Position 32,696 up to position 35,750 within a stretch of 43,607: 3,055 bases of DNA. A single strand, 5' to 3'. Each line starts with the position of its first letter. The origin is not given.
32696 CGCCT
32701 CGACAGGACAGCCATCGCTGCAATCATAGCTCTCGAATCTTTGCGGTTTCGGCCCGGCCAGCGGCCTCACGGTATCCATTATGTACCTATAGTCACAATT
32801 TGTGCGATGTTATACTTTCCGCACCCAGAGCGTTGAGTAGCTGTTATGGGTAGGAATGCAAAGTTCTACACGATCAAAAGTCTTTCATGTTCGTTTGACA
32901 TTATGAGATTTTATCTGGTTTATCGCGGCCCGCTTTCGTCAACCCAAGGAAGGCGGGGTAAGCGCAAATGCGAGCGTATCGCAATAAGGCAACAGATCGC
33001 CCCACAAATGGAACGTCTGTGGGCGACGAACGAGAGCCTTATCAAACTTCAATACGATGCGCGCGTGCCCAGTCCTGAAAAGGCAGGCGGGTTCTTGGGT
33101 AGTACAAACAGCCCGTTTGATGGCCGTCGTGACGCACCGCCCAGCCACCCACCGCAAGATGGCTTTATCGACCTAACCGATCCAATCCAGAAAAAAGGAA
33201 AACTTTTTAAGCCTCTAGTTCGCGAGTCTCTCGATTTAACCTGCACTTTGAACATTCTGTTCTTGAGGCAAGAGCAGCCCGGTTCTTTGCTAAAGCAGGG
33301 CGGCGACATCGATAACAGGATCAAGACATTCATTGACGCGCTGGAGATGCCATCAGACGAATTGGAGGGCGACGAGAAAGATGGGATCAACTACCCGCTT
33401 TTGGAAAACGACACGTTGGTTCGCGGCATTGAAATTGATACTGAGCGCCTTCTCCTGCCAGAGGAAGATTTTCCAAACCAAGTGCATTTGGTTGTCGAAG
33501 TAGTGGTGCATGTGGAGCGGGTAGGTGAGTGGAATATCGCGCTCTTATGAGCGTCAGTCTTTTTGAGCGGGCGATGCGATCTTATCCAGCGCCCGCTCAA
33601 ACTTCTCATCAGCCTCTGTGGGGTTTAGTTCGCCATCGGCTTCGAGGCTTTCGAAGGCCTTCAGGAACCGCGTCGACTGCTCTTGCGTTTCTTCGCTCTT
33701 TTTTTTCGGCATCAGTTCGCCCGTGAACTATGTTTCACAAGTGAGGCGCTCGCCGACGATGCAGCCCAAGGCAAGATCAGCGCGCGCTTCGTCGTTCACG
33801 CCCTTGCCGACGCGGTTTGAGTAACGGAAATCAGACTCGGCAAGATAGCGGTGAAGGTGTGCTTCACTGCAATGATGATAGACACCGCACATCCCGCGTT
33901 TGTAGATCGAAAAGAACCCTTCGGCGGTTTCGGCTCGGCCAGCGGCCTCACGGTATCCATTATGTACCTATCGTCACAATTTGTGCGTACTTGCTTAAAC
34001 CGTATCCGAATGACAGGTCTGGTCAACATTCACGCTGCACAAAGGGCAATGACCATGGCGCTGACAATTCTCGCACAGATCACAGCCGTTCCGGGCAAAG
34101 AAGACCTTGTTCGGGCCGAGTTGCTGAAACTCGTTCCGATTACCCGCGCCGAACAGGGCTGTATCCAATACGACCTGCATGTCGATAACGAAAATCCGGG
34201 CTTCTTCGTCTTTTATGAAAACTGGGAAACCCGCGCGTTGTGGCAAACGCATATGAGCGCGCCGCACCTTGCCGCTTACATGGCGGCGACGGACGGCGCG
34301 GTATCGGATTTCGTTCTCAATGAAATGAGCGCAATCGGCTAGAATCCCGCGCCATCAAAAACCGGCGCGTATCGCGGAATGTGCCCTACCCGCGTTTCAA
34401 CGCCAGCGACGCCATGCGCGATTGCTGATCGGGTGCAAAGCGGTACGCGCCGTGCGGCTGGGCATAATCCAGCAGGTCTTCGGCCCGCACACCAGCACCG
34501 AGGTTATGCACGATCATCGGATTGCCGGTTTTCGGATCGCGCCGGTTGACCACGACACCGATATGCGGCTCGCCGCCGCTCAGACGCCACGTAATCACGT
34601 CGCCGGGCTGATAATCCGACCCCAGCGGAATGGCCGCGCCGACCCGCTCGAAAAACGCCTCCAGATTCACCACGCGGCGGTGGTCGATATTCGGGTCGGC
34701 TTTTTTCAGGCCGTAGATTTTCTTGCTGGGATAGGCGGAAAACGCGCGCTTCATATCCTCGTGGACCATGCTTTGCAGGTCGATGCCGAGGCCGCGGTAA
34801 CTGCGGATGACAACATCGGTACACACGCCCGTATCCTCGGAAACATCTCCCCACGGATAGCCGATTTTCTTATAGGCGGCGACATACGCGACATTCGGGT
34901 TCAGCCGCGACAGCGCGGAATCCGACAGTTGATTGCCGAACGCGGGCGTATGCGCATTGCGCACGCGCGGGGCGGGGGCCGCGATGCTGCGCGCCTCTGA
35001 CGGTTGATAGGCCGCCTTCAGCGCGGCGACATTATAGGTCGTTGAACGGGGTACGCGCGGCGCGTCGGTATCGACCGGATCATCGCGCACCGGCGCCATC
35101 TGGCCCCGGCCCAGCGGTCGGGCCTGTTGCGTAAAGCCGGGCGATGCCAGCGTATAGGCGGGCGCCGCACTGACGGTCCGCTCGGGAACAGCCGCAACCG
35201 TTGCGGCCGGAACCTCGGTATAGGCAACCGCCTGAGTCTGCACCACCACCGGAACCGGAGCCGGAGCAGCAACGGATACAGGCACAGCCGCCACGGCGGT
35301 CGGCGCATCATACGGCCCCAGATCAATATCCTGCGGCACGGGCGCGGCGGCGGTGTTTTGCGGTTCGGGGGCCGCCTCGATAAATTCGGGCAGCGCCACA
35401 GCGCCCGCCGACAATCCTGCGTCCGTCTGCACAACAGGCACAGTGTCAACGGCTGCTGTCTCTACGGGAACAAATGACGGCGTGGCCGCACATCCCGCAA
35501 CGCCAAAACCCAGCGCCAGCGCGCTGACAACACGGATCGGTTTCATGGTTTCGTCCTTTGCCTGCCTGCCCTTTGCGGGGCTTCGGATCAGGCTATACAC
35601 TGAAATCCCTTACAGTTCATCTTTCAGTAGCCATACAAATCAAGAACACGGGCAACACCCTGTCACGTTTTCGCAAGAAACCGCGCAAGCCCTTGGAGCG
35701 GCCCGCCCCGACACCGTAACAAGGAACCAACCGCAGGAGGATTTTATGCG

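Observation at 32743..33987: A 1.18-kb AT-richer cassette, bounded by 64-bp direct repeats, splits hxlR from its divergent partner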

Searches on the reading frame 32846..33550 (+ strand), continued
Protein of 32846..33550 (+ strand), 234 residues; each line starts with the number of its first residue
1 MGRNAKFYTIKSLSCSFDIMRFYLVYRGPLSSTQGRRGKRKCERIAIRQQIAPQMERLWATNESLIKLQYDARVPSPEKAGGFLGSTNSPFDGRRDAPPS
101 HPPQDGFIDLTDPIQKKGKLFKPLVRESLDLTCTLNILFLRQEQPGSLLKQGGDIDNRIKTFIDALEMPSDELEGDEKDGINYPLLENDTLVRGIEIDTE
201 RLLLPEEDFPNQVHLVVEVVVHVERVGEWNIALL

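Call 72: search_dna_similar(query=window:32903-33550:+, collection=phages, mode=protein, max_rows=12)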
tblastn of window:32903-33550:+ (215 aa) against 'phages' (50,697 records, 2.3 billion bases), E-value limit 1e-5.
No match.

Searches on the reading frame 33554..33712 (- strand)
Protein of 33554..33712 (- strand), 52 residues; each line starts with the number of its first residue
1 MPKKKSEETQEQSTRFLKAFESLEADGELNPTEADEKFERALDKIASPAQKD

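Call 6: search_protein_families(library=pfam, proteins=[window:33554-33712:-], max_evalue=0.01)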
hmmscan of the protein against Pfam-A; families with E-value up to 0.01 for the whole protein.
window:33554-33712:- (52 aa): 0 families

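Call 32: search_protein_families(library=phrogs, proteins=[window:33554-33712:-], max_evalue=0.1)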
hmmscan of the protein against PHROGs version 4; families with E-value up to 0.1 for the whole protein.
window:33554-33712:- (52 aa): 0 families

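Call 33: search_protein_families(library=padloc, proteins=[window:33554-33712:-], max_evalue=0.1)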
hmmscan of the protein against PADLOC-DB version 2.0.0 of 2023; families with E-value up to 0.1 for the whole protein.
window:33554-33712:- (52 aa): 0 families
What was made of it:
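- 33554..33712 (-): 52-aa acidic ORF immediately downstream of the transposase. It is a conserved accessory ORF of this group of IS1595-family elements. No Pfam, PHROG or PADLOC hit (calls 6, 32, 33).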

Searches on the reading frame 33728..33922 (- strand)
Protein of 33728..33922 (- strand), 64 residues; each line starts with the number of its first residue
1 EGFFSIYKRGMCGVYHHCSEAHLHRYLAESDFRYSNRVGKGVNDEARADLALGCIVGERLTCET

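Call 6: search_protein_families(library=pfam, proteins=[window:33728-33892:-], max_evalue=0.01)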
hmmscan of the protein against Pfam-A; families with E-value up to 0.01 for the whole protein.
window:33728-33892:- (54 aa): 1 family
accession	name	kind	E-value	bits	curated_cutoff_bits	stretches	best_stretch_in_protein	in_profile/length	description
PF12762.13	DDE_Tnp_IS1595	-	7.1e-05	23.3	27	1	3-24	131-152/153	ISXO2-like transposase domain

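Call 32: search_protein_families(library=phrogs, proteins=[window:33728-33922:-], max_evalue=0.1)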
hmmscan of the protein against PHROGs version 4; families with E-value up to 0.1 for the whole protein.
window:33728-33922:- (64 aa): 1 family
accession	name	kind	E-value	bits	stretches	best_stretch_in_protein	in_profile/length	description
phrog_25593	-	unknown function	0.00075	19.7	1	2-40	269-307/344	-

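Call 34: search_dna_similar(query=window:33728-33922:-, collection=plasmids, mode=protein, max_rows=15)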
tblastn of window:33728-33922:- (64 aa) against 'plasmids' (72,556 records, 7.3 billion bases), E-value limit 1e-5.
Records with a match: 41; places in all: 41; records where one place covers at least 80% of the query: 39.
Best place of each record, by identity: 60-80% 36; <60% 5.
By first word of the organism name: Pseudosulfitobacter 30; Mesorhizobium 4; Bacteroides 2; Methylobacterium 1; Sulfitobacter 1; Roseomonas 1; Bradyrhizobium 1; Azospirillum 1.
By predicted mobility (MOB-suite, as given by PLSDB): non-mobilizable 37; conjugative 3; mobilizable 1.
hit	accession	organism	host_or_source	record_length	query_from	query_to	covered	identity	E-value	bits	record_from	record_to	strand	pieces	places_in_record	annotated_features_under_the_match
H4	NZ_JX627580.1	Methylobacterium oryzae CBMB20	-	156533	1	61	95%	68.9%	5e-21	91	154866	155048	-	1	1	IS1595 family transposase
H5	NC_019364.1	Sulfitobacter guttiformis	-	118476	1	63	98%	61.9%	9e-20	87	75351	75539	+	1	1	IS1595 family transposase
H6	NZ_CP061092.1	Roseomonas marmotae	Marmota himalayana,pure culture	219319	1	61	95%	63.9%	3e-20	89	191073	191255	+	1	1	IS1595 family transposase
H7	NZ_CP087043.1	Pseudosulfitobacter pseudonitzschiae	Mediolabrus comicus,The surface ...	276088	1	61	95%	63.9%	2e-19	86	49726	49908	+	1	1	IS1595 family transposase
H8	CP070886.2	Pseudosulfitobacter pseudonitzschiae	Skeletonema costatum,The surface ...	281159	1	61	95%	63.9%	2e-19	86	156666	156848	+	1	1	IS1595 family transposase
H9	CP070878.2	Pseudosulfitobacter pseudonitzschiae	Skeletonema costatum,The surface ...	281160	1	61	95%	63.9%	2e-19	86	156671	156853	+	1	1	IS1595 family transposase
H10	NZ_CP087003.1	Pseudosulfitobacter pseudonitzschiae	Skeletonema costatum,The surface ...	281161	1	61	95%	63.9%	2e-19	86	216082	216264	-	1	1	IS1595 family transposase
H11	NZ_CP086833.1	Pseudosulfitobacter pseudonitzschiae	Trieres chinensis,The surface seawater ...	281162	1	61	95%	63.9%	2e-19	86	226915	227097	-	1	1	IS1595 family transposase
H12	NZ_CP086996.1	Pseudosulfitobacter pseudonitzschiae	Skeletonema costatum,The surface ...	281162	1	61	95%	63.9%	2e-19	86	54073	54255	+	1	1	IS1595 family transposase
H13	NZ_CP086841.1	Pseudosulfitobacter pseudonitzschiae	Trieres chinensis,The surface seawater ...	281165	1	61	95%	63.9%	2e-19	86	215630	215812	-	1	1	IS1595 family transposase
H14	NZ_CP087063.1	Pseudosulfitobacter pseudonitzschiae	Mediolabrus comicus,The surface ...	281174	1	61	95%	63.9%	2e-19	86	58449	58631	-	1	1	IS1595 family transposase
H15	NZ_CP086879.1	Pseudosulfitobacter pseudonitzschiae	Skeletonema costatum,The surface ...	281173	1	61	95%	63.9%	2e-19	86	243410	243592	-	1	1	IS1595 family transposase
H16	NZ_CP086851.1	Pseudosulfitobacter pseudonitzschiae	Skeletonema costatum,The surface ...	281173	1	61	95%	63.9%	2e-19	86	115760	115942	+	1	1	IS1595 family transposase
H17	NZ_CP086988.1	Pseudosulfitobacter pseudonitzschiae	Skeletonema costatum,The surface ...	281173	1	61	95%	63.9%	2e-19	86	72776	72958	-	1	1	IS1595 family transposase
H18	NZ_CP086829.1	Pseudosulfitobacter pseudonitzschiae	Trieres chinensis,The surface seawater ...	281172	1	61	95%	63.9%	2e-19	86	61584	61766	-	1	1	IS1595 family transposase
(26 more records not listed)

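Call 35: get_annotated_region(hit=H5, flank=3500)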
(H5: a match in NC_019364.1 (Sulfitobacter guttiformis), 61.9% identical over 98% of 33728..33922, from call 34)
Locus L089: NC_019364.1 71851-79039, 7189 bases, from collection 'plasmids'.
description: Sulfitobacter guttiformis plasmid pSD118, complete sequence
organism: Sulfitobacter guttiformis (NCBI taxid 74349)
taxonomy: Bacteria; Pseudomonadota; Alphaproteobacteria; Rhodobacterales; Roseobacteraceae; Sulfitobacter; Sulfitobacter guttiformis
host: -; source: -; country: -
typing (MOB-suite, as given by PLSDB): non-mobilizable; replicon rep_cluster_549
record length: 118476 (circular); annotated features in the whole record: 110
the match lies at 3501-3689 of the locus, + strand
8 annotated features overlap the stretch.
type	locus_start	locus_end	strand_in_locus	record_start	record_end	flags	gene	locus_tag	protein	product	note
CDS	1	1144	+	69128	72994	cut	-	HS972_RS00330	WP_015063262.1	glycosyltransferase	-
CDS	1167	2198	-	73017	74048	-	-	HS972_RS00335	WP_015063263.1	DUF2793 domain-containing protein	-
CDS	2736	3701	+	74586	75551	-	-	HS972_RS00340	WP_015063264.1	IS1595 family transposase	-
CDS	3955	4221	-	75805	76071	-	-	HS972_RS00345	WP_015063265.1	hypothetical protein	-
CDS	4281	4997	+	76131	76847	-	-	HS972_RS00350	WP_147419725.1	hypothetical protein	-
CDS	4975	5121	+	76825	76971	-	-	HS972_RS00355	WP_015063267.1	hypothetical protein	-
CDS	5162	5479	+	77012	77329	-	-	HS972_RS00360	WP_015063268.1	hypothetical protein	-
CDS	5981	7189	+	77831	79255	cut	-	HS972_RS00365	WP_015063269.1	mannose-1-phosphate guanylyltransferase/mannose-6-phosphate isomerase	GO:0009103 - lipopolysaccharide biosynthetic process [Evidence IEA]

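Call 36: get_annotated_region(hit=H7, flank=3500)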
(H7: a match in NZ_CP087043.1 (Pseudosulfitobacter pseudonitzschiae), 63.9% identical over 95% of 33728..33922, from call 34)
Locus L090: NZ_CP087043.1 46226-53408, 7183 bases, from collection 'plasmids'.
description: Pseudosulfitobacter pseudonitzschiae strain MC52-18 plasmid P1, complete sequence
organism: Pseudosulfitobacter pseudonitzschiae (NCBI taxid 1402135)
taxonomy: Bacteria; Pseudomonadota; Alphaproteobacteria; Rhodobacterales; Roseobacteraceae; Pseudosulfitobacter; Pseudosulfitobacter pseudonitzschiae
host: -; source: Mediolabrus comicus,The surface seawater at the Pearl River Estuary; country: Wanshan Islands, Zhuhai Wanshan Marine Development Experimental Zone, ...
typing (MOB-suite, as given by PLSDB): non-mobilizable; replicon rep_cluster_558
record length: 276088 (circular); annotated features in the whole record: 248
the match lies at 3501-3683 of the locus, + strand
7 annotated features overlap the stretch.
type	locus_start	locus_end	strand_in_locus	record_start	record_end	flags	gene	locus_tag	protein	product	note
CDS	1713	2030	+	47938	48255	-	-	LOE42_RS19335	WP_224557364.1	H-NS histone family protein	-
CDS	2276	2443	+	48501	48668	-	-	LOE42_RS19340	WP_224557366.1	hypothetical protein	-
CDS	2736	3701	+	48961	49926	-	-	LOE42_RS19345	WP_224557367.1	IS1595 family transposase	-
CDS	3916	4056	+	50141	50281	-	-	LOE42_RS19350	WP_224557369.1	hypothetical protein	-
CDS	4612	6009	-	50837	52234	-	-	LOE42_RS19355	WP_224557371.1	sensor histidine kinase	GO:0007165 - signal transduction [Evidence IEA]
CDS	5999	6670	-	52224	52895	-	-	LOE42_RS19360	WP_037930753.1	response regulator transcription factor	GO:0000160 - phosphorelay signal transduction system [Evidence IEA]; GO:0006355 - regulation of DNA-templated ...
CDS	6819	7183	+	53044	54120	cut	-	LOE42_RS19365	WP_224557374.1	tricarboxylate transporter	-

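Call 68: find_homologous_proteins(query=window:33728-33922:-, max_evalue=1e-10)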
Query window:33728-33922:- (64 aa): 58 proteins with E <= 1e-10 among 60 candidates.
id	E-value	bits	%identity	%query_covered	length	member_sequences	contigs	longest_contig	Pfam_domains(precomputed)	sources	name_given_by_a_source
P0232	7.1e-22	94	74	95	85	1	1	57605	PF12762.14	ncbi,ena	-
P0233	1.2e-20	90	70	95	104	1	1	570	PF12762.14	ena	-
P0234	9.1e-20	88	70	100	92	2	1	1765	PF12762.14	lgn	-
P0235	1.9e-19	87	73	100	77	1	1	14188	PF12762.14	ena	-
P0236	4.6e-19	85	70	95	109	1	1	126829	PF12762.14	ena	-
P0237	1.0e-18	84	72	100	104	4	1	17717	PF12762.14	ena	-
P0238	1.3e-18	84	72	100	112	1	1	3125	PF12762.14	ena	-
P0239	1.4e-18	84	70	100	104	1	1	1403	PF12762.14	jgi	jgi:hypothetical protein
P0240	1.5e-18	84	69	95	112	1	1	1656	PF12762.14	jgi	jgi:ISXO2-like transposase domain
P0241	1.7e-18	84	70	100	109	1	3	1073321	PF12762.14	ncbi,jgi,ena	jgi:hypothetical protein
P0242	1.8e-18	83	70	100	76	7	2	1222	PF12762.14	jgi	jgi:hypothetical protein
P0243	2.0e-18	83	72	100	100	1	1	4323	PF12762.14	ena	-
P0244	4.3e-18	82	69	95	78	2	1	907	PF12762.14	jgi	jgi:hypothetical protein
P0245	5.0e-18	82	72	100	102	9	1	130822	PF12762.14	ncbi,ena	-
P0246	5.2e-18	82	70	100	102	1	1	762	PF12762.14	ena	-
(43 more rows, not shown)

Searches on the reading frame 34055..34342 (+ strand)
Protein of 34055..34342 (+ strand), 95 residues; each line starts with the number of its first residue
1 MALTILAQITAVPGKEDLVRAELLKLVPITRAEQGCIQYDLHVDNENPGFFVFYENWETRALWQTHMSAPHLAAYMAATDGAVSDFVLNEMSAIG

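Call 6: search_protein_families(library=pfam, proteins=[window:34055-34342:+], max_evalue=0.01)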
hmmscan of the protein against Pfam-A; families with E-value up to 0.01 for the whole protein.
window:34055-34342:+ (95 aa): 1 family
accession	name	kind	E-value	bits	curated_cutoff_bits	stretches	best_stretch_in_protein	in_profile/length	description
PF03992.22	ABM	-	4.7e-19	68.8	23.1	1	4-77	3-77/78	Antibiotic biosynthesis monooxygenase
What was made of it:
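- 34055..34342 (+): ABM-domain monooxygenase gene, the ancestral divergent partner of hxlR. Pfam ABM E 4.7e-19 (call 6).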

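Call 8: find_encoding_contigs(protein=window:34055-34342:+, flank=6000, max_places=10)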
Protein window:34055-34342:+ (95 aa): no gene with exactly this product is on record in the collection.

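Call 26: list_cluster_members(proteins=[P0109, window:32411-32779:-, window:34055-34342:+])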
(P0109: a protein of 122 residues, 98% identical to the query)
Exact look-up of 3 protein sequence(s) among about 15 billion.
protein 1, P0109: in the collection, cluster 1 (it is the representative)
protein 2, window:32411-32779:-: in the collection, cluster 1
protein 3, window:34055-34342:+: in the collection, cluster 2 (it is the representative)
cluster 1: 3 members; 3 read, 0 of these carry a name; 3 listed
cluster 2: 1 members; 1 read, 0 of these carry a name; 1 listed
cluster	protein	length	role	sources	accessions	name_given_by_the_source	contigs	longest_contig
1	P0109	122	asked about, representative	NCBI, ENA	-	-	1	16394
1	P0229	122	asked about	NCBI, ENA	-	-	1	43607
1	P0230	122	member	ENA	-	-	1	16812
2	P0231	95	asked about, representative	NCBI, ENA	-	-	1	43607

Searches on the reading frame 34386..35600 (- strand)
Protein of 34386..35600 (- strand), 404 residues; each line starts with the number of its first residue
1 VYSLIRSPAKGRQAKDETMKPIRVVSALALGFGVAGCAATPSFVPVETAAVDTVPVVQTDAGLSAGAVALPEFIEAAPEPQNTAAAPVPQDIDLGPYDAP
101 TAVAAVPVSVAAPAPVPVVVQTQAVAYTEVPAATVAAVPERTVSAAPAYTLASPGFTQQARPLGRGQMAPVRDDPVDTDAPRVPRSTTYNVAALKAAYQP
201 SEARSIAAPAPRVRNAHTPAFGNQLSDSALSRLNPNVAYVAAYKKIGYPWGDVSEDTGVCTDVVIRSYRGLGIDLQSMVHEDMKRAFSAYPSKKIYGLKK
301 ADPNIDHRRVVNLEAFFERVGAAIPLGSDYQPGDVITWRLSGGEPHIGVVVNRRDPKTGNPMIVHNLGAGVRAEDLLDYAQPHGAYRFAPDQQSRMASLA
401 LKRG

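Call 6: search_protein_families(library=pfam, proteins=[window:34386-35600:-], max_evalue=0.01)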
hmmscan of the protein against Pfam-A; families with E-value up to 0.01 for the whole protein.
window:34386-35600:- (404 aa): 1 family
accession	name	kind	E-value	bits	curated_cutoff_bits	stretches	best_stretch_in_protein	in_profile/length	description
PF06940.17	DUF1287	-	6.2e-57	192.3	25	1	228-388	3-163/163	Domain of unknown function (DUF1287)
